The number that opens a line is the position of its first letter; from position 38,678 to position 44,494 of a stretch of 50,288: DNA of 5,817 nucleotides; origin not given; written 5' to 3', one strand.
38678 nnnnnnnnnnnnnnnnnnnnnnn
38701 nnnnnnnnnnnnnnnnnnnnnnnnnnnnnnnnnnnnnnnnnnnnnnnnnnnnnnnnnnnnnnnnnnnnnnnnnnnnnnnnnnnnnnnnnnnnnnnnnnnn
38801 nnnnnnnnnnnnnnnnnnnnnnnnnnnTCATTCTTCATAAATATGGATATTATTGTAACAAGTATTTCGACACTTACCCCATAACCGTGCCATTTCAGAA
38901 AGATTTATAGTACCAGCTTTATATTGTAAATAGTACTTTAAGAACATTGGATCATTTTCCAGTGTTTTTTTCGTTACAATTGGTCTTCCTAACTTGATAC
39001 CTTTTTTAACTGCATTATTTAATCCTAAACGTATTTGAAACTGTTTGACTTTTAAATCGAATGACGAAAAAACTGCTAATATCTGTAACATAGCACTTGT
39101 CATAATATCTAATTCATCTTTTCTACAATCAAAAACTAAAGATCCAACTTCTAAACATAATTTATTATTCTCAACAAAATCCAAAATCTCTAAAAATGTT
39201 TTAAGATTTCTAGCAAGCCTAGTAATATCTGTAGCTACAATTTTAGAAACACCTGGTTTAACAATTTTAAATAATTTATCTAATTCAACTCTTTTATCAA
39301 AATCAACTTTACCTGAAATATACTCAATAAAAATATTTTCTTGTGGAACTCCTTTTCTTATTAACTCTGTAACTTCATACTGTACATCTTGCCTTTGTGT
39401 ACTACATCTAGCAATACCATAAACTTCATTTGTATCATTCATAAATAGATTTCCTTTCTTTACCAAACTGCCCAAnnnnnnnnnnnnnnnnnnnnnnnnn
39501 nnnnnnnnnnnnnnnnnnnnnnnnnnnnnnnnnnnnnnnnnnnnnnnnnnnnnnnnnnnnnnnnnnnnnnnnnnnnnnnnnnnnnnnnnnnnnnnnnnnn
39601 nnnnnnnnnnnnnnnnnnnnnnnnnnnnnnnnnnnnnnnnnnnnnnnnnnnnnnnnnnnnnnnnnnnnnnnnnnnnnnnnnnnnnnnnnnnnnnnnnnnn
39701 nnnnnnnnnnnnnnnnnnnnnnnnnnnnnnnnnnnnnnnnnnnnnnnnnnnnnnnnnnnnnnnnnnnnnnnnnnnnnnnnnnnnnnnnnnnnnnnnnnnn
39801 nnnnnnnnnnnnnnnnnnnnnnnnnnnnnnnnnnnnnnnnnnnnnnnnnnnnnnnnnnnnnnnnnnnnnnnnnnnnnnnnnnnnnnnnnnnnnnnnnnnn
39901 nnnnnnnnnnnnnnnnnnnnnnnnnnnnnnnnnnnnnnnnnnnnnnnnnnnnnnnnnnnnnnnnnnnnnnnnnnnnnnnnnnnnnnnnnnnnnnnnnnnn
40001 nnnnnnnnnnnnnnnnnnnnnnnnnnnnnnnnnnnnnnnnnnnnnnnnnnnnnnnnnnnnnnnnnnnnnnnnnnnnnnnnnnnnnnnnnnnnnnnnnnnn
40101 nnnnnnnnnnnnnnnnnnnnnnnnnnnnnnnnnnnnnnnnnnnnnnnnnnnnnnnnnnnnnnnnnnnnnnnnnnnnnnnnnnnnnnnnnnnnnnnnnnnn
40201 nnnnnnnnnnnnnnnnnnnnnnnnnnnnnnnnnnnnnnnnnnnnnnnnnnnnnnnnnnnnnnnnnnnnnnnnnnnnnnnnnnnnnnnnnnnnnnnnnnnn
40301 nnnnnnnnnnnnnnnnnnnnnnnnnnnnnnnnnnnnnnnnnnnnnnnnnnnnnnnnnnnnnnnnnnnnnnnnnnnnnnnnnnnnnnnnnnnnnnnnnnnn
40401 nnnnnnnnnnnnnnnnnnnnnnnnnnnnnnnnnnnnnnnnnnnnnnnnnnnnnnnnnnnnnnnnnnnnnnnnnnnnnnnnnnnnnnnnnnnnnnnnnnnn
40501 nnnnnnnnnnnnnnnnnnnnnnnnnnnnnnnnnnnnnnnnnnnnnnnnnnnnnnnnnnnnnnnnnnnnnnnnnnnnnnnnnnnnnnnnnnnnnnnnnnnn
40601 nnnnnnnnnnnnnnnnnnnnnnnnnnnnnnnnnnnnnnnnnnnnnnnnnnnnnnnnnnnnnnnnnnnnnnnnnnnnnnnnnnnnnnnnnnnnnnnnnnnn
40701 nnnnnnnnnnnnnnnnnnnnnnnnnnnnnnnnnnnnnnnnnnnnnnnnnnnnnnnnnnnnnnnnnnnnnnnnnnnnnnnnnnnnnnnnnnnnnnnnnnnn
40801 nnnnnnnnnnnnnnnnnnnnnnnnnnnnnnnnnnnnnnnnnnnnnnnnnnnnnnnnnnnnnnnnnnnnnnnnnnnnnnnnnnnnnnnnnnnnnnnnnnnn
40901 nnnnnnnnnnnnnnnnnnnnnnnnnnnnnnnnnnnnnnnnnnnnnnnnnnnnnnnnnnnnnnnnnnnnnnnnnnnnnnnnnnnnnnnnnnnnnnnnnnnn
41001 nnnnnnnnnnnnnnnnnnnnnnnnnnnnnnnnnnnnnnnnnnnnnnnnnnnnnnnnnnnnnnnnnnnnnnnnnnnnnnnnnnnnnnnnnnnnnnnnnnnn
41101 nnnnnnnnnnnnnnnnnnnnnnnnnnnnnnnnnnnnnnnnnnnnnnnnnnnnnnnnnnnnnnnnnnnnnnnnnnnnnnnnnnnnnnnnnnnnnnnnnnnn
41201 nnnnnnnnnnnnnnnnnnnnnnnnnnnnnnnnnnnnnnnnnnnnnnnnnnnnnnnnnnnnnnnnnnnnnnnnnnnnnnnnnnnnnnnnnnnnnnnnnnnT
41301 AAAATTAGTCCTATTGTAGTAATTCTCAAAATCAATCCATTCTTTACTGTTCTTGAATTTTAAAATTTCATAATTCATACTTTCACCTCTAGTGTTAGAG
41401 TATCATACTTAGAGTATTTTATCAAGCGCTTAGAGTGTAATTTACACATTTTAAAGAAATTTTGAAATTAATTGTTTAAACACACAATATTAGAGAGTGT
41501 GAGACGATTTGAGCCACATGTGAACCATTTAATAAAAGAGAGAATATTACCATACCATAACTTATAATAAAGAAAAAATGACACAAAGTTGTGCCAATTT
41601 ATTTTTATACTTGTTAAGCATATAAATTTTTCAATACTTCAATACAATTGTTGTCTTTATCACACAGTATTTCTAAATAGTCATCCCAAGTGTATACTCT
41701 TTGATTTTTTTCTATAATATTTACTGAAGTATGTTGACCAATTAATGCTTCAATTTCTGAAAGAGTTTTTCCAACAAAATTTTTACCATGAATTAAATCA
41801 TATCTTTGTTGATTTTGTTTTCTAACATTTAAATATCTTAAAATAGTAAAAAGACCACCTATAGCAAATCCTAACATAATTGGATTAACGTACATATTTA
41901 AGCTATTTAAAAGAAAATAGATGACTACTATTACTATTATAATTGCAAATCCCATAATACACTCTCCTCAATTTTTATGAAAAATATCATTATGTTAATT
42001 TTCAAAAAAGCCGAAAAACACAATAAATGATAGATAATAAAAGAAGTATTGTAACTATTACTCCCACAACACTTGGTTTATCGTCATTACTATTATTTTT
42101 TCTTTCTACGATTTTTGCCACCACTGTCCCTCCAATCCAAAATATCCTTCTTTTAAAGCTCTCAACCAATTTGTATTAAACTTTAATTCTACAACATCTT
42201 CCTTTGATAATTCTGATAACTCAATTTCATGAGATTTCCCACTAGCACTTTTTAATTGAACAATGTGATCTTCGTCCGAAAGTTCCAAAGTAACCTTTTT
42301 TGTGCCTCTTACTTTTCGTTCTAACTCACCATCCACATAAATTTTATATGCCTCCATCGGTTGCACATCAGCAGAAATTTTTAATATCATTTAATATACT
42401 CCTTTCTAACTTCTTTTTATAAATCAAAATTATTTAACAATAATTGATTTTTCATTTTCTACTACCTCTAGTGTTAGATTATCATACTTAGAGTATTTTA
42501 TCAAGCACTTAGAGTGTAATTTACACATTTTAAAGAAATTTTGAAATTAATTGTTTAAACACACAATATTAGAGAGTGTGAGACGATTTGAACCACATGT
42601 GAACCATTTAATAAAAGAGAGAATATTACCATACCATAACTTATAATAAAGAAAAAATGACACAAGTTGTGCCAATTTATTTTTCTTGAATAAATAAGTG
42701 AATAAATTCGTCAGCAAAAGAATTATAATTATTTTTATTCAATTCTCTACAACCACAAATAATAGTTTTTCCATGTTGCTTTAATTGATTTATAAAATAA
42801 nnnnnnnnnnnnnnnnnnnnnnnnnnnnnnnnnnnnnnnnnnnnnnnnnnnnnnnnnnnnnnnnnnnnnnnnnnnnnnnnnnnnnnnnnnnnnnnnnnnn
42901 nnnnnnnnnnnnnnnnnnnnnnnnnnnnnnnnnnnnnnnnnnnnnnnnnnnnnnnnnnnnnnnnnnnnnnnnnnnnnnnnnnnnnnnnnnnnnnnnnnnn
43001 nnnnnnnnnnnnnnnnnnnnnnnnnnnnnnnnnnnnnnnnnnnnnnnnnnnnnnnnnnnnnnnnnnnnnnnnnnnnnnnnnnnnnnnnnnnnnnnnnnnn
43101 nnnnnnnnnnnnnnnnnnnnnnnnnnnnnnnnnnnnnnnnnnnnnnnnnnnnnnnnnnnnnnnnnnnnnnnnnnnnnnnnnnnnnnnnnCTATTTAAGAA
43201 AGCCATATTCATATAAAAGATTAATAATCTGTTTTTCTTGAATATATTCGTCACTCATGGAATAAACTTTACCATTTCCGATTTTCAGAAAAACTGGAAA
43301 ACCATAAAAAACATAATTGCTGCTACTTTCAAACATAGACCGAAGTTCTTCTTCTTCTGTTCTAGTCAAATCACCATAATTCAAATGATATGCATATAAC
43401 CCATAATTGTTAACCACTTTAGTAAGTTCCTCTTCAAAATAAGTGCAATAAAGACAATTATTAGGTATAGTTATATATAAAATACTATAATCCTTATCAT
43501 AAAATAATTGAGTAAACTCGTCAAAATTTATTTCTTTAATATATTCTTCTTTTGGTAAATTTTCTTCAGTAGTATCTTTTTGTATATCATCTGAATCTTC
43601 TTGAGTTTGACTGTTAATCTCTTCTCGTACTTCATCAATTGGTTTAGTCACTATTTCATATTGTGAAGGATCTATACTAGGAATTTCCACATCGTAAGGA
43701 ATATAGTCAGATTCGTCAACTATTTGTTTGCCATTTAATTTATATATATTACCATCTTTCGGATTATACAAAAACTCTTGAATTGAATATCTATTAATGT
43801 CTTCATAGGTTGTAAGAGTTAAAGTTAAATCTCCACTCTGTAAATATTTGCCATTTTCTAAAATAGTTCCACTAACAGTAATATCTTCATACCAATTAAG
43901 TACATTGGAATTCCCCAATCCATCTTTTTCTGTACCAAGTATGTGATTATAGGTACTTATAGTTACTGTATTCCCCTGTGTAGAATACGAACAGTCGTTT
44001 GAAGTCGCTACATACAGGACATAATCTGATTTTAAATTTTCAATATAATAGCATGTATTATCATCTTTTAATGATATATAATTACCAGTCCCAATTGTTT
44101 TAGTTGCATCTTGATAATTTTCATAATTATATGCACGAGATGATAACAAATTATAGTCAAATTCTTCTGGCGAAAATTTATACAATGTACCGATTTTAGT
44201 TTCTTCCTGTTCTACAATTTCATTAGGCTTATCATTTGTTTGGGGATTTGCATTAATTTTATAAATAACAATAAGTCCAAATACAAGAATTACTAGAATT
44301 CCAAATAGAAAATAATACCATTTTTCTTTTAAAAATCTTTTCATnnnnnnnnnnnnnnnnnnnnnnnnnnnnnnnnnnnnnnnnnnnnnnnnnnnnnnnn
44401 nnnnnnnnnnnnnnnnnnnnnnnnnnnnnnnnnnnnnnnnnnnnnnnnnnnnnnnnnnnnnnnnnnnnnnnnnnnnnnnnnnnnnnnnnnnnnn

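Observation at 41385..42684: Duplicated 222-bp terminator-operator-promoter-RBS module flanking a swappable cassette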

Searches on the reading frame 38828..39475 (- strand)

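Call 8: search_protein_families(library=pfam, proteins=[window:38828-39475:-], max_evalue=0.01)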
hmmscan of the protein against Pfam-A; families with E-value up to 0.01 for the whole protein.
window:38828-39475:- (215 aa): 1 family
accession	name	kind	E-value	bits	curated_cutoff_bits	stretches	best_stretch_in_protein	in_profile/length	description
PF00239.26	Resolvase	-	4.2e-17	63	23.3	1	18-159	1-143/145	Resolvase, N terminal domain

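Call 11: search_protein_families(library=phrogs, proteins=[window:38828-39475:-], max_evalue=0.01)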
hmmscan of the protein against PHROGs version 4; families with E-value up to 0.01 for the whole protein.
window:38828-39475:- (215 aa): 2 families
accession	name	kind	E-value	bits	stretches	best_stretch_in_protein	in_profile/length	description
phrog_125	-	DNA, RNA and nucleotide metabolism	2.6e-22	80.6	1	13-211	17-201/254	DNA invertase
phrog_95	-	integration and excision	8.1e-08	32.3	1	49-162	130-240/651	integrase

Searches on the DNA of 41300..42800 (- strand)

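Call 12: search_dna_similar(query=window:41385-41606:-, collection=plasmids, mode=distant, max_evalue=0.001)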
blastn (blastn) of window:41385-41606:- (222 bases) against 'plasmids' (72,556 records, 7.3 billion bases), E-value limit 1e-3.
No match.

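Call 13: search_dna_similar(query=window:41385-41606:-, collection=phages, mode=distant, max_evalue=0.001)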
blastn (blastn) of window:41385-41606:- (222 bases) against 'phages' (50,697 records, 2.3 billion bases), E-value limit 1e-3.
No match.

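Call 65: search_rna_families(source=window, start=41300, end=42800, threshold=evalue, max_evalue=1)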
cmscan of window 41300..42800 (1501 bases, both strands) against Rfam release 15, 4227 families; matches with E-value up to 1: 0.
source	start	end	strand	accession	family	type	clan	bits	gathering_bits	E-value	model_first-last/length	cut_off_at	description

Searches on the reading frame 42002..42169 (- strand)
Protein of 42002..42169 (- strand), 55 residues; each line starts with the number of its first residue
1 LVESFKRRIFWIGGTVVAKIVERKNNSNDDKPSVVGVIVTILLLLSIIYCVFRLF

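Call 41: search_protein_families(library=pfam, proteins=[window:42002-42169:-], max_evalue=0.01)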
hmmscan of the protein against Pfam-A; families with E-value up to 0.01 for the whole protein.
window:42002-42169:- (55 aa): 0 families

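Call 69: search_protein_families(library=padloc, proteins=[window:42002-42169:-], max_evalue=0.01)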
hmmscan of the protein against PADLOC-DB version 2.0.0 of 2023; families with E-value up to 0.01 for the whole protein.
window:42002-42169:- (55 aa): 0 families

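Call 70: search_protein_families(library=ncbifam, proteins=[window:42002-42169:-], max_evalue=0.01)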
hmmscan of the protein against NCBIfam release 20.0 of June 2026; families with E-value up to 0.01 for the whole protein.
window:42002-42169:- (55 aa): 0 families

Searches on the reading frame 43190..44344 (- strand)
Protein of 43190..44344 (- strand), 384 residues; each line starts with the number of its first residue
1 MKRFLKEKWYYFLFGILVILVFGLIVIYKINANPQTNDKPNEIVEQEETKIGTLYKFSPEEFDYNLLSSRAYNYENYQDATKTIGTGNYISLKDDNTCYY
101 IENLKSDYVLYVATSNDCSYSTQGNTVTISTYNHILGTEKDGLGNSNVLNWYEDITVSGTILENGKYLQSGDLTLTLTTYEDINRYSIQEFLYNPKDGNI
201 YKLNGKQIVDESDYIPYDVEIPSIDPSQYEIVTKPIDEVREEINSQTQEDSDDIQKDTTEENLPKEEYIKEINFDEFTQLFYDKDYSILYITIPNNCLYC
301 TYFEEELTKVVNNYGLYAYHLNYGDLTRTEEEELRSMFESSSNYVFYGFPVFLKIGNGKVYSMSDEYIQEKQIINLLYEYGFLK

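Call 8: search_protein_families(library=pfam, proteins=[window:43190-44344:-], max_evalue=0.01)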
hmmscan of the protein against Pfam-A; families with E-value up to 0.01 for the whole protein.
window:43190-44344:- (384 aa): 1 family
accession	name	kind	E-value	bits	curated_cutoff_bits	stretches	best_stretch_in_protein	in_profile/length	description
PF13098.12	Thioredoxin_2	-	0.0045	17.7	27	0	286-359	7-85/104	Thioredoxin-like domain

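Call 11: search_protein_families(library=phrogs, proteins=[window:43190-44344:-], max_evalue=0.01)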
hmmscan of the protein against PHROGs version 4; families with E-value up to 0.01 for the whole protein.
window:43190-44344:- (384 aa): 0 families

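Call 69: search_protein_families(library=padloc, proteins=[window:43190-44344:-], max_evalue=0.01)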
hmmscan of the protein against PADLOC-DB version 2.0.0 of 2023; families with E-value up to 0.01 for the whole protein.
window:43190-44344:- (384 aa): 0 families

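Call 70: search_protein_families(library=ncbifam, proteins=[window:43190-44344:-], max_evalue=0.01)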
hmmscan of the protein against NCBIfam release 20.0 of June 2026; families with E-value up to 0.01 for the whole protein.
window:43190-44344:- (384 aa): 0 families
